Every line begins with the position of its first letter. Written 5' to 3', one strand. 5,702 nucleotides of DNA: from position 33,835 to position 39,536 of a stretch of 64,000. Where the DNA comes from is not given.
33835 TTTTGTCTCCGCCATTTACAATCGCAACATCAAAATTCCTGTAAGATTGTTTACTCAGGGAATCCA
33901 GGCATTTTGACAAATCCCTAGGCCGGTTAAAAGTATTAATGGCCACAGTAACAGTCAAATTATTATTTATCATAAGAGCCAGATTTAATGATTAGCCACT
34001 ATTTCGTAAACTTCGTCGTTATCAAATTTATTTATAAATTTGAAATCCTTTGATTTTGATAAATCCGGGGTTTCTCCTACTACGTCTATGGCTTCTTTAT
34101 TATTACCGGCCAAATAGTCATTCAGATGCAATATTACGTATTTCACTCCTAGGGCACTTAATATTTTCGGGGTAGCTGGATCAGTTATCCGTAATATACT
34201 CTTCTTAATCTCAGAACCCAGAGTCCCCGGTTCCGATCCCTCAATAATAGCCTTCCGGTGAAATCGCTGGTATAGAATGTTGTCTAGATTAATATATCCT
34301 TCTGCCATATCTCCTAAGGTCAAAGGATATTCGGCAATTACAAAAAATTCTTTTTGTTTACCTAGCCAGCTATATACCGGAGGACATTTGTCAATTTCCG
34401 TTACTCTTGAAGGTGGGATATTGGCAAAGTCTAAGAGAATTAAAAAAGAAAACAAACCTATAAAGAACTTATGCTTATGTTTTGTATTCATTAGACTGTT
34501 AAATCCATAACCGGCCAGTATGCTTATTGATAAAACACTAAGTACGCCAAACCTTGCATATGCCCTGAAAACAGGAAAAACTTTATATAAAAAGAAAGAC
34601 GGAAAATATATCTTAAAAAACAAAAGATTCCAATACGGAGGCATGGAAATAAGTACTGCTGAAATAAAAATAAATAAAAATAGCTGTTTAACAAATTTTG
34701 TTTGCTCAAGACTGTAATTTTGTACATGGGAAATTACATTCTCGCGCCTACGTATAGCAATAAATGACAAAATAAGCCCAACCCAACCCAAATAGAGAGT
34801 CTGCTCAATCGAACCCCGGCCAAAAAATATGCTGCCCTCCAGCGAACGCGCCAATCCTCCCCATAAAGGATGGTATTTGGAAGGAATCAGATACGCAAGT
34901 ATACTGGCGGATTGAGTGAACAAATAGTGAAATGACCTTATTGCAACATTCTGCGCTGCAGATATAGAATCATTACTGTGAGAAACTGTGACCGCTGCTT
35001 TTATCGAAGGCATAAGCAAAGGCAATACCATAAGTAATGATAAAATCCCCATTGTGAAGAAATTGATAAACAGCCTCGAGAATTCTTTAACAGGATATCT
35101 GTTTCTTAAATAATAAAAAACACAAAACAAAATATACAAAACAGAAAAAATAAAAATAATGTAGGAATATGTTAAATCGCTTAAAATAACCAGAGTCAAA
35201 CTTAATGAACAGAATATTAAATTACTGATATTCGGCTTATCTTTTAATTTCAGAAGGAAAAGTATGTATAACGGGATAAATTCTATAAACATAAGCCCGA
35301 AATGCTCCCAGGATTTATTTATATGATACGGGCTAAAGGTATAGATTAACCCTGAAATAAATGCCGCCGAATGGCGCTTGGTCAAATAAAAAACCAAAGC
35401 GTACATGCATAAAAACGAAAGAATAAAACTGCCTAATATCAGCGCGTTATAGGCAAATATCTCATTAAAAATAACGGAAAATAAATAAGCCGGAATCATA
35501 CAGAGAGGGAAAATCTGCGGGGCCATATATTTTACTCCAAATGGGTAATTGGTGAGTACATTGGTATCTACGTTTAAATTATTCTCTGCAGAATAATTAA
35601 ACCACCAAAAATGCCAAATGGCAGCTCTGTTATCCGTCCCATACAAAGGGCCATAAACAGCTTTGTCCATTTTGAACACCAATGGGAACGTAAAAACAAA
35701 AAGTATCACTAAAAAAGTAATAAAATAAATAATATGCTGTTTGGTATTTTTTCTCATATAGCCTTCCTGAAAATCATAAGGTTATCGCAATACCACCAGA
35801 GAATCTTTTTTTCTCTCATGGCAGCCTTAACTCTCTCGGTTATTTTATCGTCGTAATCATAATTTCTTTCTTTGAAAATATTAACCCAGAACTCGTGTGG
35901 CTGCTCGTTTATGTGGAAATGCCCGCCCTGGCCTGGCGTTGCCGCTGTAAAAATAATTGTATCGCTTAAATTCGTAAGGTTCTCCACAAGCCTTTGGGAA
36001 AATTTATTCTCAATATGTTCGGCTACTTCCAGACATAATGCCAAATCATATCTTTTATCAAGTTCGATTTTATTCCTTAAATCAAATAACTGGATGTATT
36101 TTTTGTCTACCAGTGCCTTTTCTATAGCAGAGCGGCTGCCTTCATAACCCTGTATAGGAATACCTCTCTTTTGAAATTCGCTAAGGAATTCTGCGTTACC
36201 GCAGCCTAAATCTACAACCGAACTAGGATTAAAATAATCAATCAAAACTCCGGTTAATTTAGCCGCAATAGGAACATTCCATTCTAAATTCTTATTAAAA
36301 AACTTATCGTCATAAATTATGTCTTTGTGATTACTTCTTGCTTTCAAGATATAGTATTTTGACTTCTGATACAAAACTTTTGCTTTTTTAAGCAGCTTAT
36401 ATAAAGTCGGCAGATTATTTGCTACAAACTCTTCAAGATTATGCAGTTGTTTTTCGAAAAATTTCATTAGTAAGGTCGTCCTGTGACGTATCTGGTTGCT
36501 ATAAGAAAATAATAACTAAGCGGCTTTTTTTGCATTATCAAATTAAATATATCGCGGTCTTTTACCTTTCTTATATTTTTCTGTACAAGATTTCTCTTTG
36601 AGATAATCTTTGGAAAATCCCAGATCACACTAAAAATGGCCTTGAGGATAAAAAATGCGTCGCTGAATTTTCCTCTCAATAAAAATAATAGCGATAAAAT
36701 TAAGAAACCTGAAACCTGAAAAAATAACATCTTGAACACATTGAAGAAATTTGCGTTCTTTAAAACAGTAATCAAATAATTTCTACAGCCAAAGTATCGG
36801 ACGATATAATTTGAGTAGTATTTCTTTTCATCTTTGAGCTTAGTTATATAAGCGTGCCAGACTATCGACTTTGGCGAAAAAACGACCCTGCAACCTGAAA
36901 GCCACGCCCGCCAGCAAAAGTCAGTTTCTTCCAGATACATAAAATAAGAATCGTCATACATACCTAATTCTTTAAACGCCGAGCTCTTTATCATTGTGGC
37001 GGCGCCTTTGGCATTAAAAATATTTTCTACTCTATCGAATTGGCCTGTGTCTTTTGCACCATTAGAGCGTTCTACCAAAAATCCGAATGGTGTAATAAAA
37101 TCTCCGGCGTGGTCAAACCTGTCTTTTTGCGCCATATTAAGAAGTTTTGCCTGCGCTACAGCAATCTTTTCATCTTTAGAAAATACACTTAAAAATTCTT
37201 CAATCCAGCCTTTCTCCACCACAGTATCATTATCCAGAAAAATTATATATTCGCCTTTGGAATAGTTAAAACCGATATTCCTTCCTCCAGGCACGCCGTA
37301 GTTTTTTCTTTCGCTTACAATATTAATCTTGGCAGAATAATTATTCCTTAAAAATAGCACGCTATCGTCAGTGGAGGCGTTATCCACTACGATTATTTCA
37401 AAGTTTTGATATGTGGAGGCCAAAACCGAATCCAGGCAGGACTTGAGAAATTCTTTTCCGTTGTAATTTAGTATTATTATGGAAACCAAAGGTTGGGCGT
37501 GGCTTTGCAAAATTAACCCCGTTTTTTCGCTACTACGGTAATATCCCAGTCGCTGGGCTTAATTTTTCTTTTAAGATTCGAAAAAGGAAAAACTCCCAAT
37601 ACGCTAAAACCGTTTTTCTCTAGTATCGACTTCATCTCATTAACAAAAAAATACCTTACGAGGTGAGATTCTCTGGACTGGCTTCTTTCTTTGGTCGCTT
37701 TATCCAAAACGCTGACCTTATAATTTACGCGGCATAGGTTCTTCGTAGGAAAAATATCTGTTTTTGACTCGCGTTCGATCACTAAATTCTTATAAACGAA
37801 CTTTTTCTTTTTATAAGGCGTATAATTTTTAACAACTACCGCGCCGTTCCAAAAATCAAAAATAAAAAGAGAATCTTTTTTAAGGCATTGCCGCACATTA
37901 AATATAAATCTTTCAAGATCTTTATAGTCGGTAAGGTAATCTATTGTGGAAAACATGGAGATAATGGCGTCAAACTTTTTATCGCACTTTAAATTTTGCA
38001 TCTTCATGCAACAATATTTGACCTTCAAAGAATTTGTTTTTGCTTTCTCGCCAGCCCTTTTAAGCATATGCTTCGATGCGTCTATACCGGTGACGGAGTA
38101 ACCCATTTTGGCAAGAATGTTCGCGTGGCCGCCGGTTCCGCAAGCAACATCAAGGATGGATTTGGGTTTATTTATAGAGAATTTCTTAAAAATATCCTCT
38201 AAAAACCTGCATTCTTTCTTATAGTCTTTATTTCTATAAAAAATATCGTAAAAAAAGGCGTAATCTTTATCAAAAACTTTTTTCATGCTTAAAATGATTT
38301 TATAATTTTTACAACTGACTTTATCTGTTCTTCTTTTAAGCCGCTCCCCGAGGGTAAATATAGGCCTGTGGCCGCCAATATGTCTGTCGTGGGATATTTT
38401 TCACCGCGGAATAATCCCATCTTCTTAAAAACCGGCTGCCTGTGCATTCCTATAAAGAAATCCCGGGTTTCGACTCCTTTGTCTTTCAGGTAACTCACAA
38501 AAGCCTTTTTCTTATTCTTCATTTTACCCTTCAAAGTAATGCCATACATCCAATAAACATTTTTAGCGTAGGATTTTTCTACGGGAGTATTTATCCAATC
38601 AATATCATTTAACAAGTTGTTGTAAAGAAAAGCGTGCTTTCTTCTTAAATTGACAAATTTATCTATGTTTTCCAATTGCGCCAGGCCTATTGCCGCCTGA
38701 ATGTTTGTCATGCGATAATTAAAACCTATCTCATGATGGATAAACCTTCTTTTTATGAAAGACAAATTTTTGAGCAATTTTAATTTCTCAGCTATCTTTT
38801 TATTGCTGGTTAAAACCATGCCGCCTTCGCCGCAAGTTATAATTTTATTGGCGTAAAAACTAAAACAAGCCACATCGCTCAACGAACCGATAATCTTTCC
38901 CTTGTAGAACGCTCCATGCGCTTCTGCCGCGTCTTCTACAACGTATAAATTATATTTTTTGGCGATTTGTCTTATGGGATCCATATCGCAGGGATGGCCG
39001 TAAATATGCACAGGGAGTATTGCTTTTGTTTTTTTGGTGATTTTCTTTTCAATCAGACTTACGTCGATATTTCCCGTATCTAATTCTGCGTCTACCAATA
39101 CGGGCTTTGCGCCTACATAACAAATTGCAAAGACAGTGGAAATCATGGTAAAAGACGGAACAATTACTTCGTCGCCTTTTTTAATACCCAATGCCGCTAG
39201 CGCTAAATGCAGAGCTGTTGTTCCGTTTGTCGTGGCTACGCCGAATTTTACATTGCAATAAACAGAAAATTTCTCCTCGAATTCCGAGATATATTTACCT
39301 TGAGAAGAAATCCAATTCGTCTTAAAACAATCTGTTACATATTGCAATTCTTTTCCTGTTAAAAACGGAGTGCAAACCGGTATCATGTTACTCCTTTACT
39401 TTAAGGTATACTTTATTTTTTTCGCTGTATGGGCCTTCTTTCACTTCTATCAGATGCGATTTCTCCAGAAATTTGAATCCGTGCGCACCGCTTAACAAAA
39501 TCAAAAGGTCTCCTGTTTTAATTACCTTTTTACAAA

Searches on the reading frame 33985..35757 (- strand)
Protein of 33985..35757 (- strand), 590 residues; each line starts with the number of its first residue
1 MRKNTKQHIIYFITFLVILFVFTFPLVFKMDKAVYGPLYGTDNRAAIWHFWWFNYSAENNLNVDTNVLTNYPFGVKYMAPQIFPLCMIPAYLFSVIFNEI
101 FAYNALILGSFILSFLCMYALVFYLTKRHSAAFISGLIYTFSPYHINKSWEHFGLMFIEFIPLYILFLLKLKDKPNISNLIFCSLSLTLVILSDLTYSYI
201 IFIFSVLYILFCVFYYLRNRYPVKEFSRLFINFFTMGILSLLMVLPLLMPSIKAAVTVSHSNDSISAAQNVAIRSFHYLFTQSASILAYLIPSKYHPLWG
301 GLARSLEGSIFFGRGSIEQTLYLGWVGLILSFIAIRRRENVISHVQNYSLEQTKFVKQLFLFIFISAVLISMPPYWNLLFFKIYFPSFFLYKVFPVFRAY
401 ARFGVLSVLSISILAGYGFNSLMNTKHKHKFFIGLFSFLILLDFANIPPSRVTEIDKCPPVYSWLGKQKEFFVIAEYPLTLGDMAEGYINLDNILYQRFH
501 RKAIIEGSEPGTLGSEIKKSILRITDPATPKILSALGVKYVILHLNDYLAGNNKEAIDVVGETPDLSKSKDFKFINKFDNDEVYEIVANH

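Call 17: search_protein_families(library=pfam, proteins=[window:33985-35757:-], max_evalue=0.001)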
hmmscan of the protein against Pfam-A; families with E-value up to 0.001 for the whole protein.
window:33985-35757:- (590 aa): 0 families

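Call 34: search_protein_families(library=ncbifam, proteins=[window:33985-35757:-], max_evalue=0.01)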
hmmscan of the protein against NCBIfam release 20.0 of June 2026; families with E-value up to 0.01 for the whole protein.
window:33985-35757:- (590 aa): 0 families

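Call 49: search_solved_structures(query=window:33985-35757:-, max_evalue=10)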
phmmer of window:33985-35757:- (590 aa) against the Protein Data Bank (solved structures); distinct sequences matched with E-value up to 10: 0.

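Call 72: predict_structure(protein=window:33985-35757:-)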
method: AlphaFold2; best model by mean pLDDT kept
length: 590 residues; sequences in the alignment: 1
mean_pLDDT: 41.9   pTM: 0.25
mean pLDDT of the five models: 41.9, 37.5, 37.1, 35.6, 35.4
residues with pLDDT >= 90: 0; 70-90: 0; 50-70: 20; < 50: 570
segments of 3 or more residues with pLDDT < 50: 1-4, 6-8, 21-209, 211-221, 223-298, 300-305, 307-324, 326-528, 534-552, 554-590
pLDDT, mean of each block of 10 residues (from residue 1): 46 51 44 36 40 39 39 39 43 42 43 45 40 37 36 40 45 41 43 41 46 45 46 45 42 41 44 46 43 44 46 44 48 40 38 43 43 40 40 40 40 40 41 42 39 35 32 36 40 42 39 39 47 47 44 45 46 47 39
secondary structure, 60 per line:
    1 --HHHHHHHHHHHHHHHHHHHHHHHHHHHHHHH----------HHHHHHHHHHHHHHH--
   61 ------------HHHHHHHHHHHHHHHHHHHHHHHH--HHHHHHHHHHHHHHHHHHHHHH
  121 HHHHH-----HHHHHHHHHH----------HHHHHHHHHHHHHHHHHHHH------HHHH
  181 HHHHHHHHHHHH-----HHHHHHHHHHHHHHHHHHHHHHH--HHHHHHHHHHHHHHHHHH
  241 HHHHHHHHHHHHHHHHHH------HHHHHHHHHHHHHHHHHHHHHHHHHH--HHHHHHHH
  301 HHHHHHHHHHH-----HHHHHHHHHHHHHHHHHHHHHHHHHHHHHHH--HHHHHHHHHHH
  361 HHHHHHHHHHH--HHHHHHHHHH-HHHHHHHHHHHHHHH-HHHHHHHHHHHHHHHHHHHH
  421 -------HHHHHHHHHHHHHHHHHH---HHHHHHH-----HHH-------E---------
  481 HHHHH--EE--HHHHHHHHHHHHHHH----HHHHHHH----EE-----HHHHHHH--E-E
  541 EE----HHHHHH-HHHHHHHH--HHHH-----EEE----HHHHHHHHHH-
elements in order: H3-33 H44-58 H73-96 H99-125 H131-140 H151-170 H177-192 H198-220 H223-258 H265-290 H293-311 H317-347 H350-371 H374-383 H385-399 H401-420 H428-445 H449-455 H481-485 H492-506 H511-517 H529-535 E540-542 H547-552 H554-561 H564-567 E573-575 H580-589

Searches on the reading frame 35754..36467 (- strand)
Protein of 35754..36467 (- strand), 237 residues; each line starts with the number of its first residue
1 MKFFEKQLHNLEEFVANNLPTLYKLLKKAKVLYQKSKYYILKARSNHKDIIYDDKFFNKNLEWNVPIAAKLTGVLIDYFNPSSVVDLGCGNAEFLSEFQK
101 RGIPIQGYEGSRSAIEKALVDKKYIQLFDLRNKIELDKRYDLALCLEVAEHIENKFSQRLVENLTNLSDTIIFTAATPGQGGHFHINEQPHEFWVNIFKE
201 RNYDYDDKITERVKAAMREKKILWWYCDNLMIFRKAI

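Call 17: search_protein_families(library=pfam, proteins=[window:35754-36467:-], max_evalue=0.001)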
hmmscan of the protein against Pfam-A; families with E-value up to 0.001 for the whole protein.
window:35754-36467:- (237 aa): 5 families
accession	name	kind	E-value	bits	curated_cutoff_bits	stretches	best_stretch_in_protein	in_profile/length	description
PF13489.12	Methyltransf_23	-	4.8e-11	43.1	27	1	80-163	22-103/164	Methyltransferase domain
PF08242.18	Methyltransf_12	-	3.7e-05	24.8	30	1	85-164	1-88/98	Methyltransferase domain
PF08241.18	Methyltransf_11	-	0.0004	21.4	21.2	1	85-154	1-75/95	Methyltransferase domain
PF07021.18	MetW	-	0.00048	20.3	21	1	82-172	15-106/193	Methionine biosynthesis protein MetW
PF13649.12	Methyltransf_25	-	0.0008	20.5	27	0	84-164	1-89/97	Methyltransferase domain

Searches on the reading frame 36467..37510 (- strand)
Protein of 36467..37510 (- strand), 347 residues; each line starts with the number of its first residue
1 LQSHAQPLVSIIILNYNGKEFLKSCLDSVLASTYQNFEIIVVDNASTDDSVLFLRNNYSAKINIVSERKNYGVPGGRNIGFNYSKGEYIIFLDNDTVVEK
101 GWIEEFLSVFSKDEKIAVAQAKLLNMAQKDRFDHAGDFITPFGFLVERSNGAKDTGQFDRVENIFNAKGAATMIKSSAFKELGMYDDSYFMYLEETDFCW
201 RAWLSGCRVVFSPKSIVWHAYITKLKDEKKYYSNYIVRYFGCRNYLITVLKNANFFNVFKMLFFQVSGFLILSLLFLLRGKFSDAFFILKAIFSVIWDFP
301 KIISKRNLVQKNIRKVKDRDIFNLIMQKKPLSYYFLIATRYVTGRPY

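Call 17: search_protein_families(library=pfam, proteins=[window:36467-37510:-], max_evalue=0.001)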
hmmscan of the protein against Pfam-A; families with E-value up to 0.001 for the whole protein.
window:36467-37510:- (347 aa): 4 families
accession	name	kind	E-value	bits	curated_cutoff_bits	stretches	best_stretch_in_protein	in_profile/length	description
PF00535.33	Glycos_transf_2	-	1.7e-31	109.8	23.3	1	10-182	1-167/168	Glycosyl transferase family 2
PF13641.12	Glyco_tranf_2_3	-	1.2e-16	61.9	27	1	7-224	2-216/230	Glycosyltransferase like family 2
PF10111.15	Glyco_tranf_2_2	-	1.5e-12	48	27.3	1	11-257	2-243/276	Glycosyltransferase like family 2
PF13632.12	Glyco_trans_2_3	-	2.3e-10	41.1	27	1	88-277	1-191/198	Glycosyl transferase family group 2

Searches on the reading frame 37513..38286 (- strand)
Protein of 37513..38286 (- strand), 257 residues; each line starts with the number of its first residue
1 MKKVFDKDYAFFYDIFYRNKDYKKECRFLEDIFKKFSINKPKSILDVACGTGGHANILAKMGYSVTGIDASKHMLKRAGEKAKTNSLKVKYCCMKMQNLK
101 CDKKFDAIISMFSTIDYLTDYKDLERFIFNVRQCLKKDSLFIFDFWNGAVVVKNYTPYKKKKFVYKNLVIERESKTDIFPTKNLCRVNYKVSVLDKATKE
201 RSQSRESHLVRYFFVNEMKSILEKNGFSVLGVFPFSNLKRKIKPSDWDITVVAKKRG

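Call 17: search_protein_families(library=pfam, proteins=[window:37513-38286:-], max_evalue=0.001)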
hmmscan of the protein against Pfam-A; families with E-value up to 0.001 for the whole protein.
window:37513-38286:- (257 aa): 14 families
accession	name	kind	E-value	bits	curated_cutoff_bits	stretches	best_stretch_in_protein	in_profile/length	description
PF13649.12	Methyltransf_25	-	4.6e-20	72.6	27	1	44-137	1-95/97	Methyltransferase domain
PF08241.18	Methyltransf_11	-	3.9e-17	63.1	21.2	1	45-143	1-95/95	Methyltransferase domain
PF13847.12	Methyltransf_31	-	1.7e-13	50.9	27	1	39-146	2-112/145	Methyltransferase domain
PF13489.12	Methyltransf_23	-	2e-12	47.6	27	1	27-230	7-162/164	Methyltransferase domain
PF08242.18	Methyltransf_12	-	1.2e-10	42.4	30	1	45-139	1-96/98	Methyltransferase domain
PF03848.20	TehB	-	5.5e-09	36.2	20.4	1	26-136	16-125/193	Tellurite resistance protein TehB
PF05401.17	NodS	-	1.3e-07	32.1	24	1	42-144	45-145/201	Nodulation protein S (NodS)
PF01209.24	Ubie_methyltran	-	3.1e-07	30.4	20.1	1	31-131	38-142/233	ubiE/COQ5 methyltransferase family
PF02353.26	CMAS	-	1.4e-06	28.3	27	1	30-166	52-187/273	Mycolic acid cyclopropane synthetase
PF05175.20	MTS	-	1.8e-05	24.9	23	1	38-110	29-104/170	Methyltransferase small domain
PF09445.16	Methyltransf_15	-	1.8e-05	24.8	22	1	43-107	3-69/165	RNA cap guanine-N2 methyltransferase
PF01728.25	FtsJ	-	0.00052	20.4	24.1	0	29-150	9-144/181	FtsJ-like methyltransferase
PF08003.17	Methyltransf_9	-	0.00077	19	23.8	0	34-112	109-190/315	Protein of unknown function (DUF1698)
PF00398.26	RrnaAD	-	0.00092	18.8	24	0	24-83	14-73/263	Ribosomal RNA adenine dimethylase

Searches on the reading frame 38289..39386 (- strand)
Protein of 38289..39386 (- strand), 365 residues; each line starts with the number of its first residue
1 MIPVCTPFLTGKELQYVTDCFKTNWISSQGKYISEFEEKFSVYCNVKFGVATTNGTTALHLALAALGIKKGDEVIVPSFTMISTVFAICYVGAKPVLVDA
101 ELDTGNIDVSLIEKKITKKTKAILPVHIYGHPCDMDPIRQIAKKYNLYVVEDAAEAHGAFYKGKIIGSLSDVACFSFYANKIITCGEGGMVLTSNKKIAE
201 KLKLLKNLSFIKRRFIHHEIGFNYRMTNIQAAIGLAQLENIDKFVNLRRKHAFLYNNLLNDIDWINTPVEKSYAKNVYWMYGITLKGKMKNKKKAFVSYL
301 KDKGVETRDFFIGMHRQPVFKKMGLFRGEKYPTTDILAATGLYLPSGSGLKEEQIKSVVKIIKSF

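Call 16: search_protein_families(library=pfam, proteins=[window:38289-39386:-], max_evalue=0.001)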
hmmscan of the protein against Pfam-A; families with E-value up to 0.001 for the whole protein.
window:38289-39386:- (365 aa): 4 families
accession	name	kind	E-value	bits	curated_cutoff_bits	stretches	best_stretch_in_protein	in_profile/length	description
PF01041.23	DegT_DnrJ_EryC1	-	3.3e-122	408.6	19.8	1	11-362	5-359/360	DegT/DnrJ/EryC1/StrS aminotransferase family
PF00155.27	Aminotran_1_2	-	3.4e-08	33.5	19.7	1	35-163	46-194/361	Aminotransferase class I and II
PF00266.25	Aminotran_5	-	1.6e-06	27.8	21.5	1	52-223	67-242/371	Aminotransferase class-V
PF01212.27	Beta_elim_lyase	-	6.7e-06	26.1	27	1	34-262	35-268/288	Beta-eliminating lyase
